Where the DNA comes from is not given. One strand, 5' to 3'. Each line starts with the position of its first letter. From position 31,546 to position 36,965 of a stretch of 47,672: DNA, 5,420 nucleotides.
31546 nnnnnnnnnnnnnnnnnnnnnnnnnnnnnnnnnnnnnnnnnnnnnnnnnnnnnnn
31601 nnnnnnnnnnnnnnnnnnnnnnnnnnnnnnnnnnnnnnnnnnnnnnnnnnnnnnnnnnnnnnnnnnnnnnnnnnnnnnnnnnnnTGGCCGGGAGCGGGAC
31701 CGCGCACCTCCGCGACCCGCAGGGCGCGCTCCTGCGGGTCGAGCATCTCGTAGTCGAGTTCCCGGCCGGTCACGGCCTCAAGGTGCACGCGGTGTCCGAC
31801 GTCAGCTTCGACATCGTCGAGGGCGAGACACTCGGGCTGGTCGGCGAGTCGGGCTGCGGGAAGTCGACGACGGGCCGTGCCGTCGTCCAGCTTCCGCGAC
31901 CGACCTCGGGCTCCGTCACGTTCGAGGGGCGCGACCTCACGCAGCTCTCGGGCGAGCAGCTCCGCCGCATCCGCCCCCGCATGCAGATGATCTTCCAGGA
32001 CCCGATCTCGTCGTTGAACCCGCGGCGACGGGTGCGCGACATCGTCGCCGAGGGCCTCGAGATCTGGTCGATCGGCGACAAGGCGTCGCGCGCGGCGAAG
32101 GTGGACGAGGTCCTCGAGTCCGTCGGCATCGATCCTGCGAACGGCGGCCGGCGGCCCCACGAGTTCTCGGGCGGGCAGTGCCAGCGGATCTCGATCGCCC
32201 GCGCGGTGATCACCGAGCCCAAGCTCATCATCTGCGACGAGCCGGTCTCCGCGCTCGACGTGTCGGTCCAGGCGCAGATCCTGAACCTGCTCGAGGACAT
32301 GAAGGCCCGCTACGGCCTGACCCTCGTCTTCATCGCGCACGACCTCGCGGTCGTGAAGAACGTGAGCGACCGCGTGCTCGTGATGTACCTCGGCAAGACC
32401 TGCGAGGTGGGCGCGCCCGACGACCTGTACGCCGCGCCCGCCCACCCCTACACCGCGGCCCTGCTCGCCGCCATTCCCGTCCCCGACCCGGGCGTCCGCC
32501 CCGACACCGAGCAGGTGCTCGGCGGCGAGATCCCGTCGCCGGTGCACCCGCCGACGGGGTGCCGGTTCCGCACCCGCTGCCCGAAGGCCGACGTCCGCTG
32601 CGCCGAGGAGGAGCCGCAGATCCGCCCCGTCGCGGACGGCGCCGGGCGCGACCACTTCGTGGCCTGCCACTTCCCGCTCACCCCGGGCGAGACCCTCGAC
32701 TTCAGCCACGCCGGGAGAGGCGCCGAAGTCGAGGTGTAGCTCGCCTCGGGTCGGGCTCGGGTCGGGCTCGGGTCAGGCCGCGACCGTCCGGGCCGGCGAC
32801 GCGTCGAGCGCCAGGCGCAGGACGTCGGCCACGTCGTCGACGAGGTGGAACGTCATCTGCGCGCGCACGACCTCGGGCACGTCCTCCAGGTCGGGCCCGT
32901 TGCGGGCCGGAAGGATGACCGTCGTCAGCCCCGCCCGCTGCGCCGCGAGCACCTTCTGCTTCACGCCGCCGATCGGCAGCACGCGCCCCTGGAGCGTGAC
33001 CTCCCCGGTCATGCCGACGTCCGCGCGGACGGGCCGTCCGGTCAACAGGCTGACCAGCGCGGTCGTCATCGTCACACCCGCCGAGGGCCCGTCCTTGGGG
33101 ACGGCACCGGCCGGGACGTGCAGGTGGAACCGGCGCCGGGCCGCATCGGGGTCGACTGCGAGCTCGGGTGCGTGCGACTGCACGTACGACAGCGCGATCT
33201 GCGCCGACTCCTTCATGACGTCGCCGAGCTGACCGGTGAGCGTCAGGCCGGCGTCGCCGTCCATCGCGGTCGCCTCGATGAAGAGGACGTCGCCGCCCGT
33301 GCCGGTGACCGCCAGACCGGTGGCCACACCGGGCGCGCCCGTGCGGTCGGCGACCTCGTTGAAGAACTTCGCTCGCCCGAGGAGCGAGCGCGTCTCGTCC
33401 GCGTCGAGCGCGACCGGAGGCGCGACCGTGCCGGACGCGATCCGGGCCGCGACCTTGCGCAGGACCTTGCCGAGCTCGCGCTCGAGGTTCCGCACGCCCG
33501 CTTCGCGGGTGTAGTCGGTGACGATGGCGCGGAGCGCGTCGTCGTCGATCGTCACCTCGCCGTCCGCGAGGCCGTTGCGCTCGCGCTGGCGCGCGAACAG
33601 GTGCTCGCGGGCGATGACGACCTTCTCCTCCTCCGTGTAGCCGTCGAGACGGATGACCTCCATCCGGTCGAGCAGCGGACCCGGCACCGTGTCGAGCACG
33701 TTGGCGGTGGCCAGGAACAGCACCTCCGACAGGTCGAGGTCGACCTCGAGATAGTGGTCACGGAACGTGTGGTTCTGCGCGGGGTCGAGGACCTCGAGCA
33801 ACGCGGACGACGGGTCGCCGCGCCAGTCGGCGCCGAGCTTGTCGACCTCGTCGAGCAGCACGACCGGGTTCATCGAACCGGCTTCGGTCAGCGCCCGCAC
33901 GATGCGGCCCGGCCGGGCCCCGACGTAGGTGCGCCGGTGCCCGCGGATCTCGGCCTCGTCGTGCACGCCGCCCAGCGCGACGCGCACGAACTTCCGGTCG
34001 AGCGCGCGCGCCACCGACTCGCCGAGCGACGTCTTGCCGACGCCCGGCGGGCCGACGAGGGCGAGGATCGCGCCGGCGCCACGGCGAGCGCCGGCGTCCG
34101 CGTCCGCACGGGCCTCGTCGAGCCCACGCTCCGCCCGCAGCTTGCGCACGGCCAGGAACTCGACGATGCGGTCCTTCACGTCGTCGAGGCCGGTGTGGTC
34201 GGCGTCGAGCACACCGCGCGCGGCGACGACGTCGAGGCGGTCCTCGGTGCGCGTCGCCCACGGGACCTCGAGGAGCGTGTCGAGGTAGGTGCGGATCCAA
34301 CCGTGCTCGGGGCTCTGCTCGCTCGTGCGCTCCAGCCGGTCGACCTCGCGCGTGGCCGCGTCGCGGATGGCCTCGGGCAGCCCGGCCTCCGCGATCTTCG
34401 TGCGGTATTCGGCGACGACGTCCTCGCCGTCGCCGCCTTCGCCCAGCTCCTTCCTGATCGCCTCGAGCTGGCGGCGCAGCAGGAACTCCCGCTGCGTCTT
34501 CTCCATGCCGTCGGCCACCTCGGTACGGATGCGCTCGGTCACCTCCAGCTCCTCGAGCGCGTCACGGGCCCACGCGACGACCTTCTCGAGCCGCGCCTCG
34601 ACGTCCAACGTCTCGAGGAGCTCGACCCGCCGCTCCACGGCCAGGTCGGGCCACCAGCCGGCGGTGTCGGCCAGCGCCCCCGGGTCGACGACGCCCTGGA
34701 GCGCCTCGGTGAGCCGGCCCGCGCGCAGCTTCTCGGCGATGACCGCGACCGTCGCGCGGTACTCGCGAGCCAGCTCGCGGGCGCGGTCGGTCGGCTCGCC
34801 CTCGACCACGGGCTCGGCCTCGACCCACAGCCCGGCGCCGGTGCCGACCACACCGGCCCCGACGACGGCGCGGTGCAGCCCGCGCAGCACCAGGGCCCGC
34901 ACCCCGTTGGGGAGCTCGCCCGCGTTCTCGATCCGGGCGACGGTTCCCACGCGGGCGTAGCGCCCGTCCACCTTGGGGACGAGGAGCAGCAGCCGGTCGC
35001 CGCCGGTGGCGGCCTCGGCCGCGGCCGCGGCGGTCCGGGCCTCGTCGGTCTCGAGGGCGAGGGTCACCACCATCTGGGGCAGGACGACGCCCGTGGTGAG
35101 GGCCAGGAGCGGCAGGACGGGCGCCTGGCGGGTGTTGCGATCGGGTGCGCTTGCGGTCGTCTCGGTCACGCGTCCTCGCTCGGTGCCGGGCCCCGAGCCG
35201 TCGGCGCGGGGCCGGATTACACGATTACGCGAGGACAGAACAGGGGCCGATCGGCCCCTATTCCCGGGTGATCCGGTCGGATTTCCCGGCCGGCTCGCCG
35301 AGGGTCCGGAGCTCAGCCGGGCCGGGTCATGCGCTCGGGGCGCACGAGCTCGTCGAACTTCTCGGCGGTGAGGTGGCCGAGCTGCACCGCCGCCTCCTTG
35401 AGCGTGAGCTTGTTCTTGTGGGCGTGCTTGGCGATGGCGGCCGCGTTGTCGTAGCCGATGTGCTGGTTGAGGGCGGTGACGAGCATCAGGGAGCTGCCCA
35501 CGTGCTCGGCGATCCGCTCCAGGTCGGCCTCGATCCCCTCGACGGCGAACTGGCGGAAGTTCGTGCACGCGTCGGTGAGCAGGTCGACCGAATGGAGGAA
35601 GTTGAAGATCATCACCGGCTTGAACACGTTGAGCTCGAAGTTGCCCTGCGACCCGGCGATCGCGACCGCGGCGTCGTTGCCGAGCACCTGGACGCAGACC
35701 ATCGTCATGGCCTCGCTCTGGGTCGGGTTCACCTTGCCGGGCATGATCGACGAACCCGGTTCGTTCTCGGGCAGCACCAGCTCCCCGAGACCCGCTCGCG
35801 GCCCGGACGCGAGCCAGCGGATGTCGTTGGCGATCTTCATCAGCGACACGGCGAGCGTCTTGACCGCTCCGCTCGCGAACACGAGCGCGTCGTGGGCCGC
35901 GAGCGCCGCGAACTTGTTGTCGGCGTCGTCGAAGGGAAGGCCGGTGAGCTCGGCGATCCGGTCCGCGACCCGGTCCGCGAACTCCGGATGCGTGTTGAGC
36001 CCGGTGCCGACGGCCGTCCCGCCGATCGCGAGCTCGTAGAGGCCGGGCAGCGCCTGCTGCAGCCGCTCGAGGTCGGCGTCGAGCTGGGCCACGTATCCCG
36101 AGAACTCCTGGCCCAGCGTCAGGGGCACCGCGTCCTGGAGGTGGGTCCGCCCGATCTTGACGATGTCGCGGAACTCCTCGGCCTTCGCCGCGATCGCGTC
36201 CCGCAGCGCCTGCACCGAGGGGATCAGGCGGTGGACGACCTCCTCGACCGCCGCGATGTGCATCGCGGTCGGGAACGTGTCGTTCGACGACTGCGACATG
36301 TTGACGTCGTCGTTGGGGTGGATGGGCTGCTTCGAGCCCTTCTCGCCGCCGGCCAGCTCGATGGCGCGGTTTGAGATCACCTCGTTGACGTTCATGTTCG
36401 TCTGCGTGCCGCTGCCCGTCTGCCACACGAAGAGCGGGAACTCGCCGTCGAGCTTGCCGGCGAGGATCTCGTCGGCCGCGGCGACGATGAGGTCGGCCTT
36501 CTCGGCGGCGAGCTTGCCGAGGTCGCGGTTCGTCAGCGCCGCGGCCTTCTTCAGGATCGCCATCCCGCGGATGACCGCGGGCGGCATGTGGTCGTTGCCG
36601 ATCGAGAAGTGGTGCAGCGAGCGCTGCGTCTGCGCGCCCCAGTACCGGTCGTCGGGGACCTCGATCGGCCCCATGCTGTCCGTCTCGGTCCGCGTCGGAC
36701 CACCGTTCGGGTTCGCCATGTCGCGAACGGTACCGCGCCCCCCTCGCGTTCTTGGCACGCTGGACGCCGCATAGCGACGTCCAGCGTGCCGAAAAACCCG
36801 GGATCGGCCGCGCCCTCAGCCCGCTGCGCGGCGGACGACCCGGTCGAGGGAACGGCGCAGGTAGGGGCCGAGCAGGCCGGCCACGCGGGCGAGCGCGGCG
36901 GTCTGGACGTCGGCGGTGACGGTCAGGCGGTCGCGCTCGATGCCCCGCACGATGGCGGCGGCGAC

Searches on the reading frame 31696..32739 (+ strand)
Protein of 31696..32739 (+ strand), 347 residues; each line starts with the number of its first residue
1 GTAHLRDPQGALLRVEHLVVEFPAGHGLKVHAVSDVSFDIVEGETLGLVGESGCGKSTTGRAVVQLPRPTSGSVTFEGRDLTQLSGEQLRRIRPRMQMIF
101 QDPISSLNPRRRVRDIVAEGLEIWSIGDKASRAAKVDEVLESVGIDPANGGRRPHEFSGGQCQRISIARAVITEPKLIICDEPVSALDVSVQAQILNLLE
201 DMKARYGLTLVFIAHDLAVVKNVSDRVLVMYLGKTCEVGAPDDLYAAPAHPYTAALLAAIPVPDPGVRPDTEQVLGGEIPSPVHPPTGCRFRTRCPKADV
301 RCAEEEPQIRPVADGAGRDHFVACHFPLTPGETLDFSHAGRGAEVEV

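Call 34: search_protein_families(library=pfam, proteins=[window:31696-32739:+], max_evalue=0.00001)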
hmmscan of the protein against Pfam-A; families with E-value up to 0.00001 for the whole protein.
window:31696-32739:+ (347 aa): 2 families
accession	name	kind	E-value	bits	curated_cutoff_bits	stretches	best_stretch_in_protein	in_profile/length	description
PF00005.33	ABC_tran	-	1.8e-33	116.5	25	1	34-184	2-136/137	ABC transporter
PF08352.17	oligo_HPY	-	7.2e-16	58.8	27.1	1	237-302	2-65/65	Oligopeptide/dipeptide transporter, C-terminal region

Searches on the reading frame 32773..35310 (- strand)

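Call 34: search_protein_families(library=pfam, proteins=[window:32773-35310:-], max_evalue=0.00001)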
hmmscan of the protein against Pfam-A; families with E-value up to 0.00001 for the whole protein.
window:32773-35310:- (845 aa): 6 families
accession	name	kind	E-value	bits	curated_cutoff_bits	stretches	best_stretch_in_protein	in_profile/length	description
PF05362.19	Lon_C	-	1.7e-82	276.4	21.1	1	636-835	3-203/205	Lon protease (S16) C-terminal proteolytic domain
PF00004.35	AAA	-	4.3e-22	79.4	21.2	1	417-553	2-126/131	ATPase family associated with various cellular activities (AAA)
PF22667.2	Lon_lid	-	4.5e-22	77.9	27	1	577-628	1-52/57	Lon protease AAA+ ATPase lid domain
PF02190.22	LON_substr_bdg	-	1.6e-17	64.5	28.7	1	65-247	1-197/200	ATP-dependent protease La (LON) substrate-binding domain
PF07728.20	AAA_5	-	1.2e-09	38.7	22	1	417-541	3-130/139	AAA domain (dynein-related subfamily)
PF13541.12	ChlI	-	1.2e-06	28.9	27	1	678-804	1-121/121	Subunit ChlI of Mg-chelatase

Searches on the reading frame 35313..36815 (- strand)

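Call 34: search_protein_families(library=pfam, proteins=[window:35313-36815:-], max_evalue=0.00001)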
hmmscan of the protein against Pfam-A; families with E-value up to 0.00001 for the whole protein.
window:35313-36815:- (500 aa): 2 families
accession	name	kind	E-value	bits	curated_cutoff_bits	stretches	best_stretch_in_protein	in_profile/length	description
PF00206.25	Lyase_1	-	3.6e-117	391.7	27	1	49-379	1-312/312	Lyase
PF10415.14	FumaraseC_C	-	1.5e-24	86.6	32.5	1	445-498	1-54/54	Fumarase C C-terminus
